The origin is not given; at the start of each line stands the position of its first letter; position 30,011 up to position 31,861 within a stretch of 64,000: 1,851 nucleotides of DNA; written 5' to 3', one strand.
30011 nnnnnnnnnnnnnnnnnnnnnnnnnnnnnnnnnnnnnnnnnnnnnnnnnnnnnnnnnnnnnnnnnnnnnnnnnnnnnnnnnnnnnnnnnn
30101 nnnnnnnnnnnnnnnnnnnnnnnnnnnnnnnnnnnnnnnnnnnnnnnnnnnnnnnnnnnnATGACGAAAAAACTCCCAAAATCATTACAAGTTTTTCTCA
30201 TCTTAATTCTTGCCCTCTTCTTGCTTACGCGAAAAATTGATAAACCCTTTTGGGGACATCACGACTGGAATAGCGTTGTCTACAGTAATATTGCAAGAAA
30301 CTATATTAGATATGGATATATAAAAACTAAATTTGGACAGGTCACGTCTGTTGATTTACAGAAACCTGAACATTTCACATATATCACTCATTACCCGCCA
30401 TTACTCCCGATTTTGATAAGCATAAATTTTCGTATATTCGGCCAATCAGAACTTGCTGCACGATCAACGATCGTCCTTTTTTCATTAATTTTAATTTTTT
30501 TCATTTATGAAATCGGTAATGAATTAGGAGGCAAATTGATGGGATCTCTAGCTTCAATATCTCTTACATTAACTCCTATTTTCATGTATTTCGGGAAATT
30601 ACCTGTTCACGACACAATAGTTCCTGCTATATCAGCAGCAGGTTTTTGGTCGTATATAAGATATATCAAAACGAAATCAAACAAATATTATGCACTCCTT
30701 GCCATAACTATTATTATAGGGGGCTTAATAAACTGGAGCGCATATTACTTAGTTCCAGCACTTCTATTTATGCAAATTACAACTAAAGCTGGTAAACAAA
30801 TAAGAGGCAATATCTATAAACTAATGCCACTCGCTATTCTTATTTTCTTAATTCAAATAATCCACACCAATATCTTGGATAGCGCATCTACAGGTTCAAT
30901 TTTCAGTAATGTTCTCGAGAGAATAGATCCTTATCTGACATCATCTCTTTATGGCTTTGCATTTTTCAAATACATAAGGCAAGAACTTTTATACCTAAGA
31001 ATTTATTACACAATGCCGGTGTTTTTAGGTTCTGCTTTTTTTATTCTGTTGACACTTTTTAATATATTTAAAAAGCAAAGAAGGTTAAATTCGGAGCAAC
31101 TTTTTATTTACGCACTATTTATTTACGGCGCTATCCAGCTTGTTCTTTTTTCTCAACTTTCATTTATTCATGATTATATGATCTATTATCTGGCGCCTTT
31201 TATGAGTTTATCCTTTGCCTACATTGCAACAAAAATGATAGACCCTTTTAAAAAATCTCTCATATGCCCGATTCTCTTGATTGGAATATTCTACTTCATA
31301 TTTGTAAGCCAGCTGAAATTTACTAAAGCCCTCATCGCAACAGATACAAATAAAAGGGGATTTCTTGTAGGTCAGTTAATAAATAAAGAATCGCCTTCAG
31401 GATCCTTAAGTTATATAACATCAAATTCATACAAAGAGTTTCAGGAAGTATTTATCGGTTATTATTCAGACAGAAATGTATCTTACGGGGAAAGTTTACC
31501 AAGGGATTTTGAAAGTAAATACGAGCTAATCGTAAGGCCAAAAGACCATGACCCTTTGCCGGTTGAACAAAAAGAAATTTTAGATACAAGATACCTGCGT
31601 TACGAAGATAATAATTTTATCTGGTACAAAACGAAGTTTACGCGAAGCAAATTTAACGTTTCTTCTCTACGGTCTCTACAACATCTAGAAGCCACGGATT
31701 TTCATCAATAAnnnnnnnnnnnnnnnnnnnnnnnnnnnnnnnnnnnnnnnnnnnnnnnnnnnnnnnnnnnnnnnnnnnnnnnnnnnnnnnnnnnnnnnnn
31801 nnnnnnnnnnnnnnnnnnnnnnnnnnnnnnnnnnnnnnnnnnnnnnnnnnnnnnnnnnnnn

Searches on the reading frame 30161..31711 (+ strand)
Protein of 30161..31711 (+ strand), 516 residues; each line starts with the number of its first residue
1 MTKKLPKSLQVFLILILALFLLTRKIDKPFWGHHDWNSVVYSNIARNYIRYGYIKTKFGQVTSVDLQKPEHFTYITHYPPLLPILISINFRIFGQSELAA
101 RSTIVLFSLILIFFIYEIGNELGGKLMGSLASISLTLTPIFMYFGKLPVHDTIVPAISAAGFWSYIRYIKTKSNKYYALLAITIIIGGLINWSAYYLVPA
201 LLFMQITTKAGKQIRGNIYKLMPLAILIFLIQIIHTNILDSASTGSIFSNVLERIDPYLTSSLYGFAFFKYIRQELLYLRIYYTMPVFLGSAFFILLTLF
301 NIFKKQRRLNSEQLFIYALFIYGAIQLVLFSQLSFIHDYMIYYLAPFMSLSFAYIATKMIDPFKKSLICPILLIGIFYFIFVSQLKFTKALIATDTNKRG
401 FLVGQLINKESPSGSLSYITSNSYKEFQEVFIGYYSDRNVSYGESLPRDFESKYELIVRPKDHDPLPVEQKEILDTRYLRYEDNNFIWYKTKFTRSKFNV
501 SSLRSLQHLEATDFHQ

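Call 11: search_protein_families(library=pfam, proteins=[window:30161-31711:+], max_evalue=0.01)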
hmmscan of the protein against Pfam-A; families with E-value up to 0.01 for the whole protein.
window:30161-31711:+ (516 aa): 1 family
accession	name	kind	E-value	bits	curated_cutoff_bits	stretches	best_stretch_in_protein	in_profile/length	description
PF13231.12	PMT_2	-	7.9e-14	52.6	26.1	1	79-230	3-154/160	Dolichyl-phosphate-mannose-protein mannosyltransferase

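Call 95: list_cluster_members(proteins=[P0001, P0056, L001:6720-8246:-, L001:5218-6717:-, window:30161-31711:+, P0176])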
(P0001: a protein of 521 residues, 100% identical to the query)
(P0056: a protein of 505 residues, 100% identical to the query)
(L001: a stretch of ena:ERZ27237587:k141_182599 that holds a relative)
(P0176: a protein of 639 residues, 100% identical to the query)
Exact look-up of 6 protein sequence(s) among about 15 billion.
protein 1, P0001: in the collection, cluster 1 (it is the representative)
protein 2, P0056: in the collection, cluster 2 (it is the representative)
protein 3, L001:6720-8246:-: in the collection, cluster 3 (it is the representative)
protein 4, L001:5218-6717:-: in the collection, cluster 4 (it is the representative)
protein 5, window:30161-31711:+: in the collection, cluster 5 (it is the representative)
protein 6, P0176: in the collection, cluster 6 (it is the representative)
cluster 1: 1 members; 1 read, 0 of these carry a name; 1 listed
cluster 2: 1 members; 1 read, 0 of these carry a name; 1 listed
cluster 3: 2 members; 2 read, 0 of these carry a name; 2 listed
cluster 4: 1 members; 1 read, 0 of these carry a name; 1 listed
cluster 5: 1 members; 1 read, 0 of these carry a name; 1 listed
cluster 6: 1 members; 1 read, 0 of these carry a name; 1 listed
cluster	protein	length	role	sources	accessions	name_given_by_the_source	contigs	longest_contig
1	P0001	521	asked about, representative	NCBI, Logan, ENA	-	-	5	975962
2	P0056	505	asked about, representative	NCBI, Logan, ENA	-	-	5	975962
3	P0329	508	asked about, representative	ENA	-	-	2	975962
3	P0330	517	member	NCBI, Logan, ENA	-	-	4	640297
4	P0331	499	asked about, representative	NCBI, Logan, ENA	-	-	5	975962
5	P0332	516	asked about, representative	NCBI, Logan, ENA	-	-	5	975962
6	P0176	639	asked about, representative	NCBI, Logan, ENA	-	-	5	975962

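Call 99: search_protein_families(library=ncbifam, proteins=[window:30161-31711:+], max_evalue=0.01)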
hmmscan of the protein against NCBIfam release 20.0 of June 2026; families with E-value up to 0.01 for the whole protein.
window:30161-31711:+ (516 aa): 2 families
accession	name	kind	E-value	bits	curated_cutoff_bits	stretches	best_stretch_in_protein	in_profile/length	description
TIGR03663.1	TIGR03663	subfamily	0.00015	20.9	126.25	1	79-332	52-312/435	flippase activity-associated protein Agl23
NF045770.1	MPN403_MG284_C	domain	0.0061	16.5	37.3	0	466-498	12-42/57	MG284/MPN403 family protein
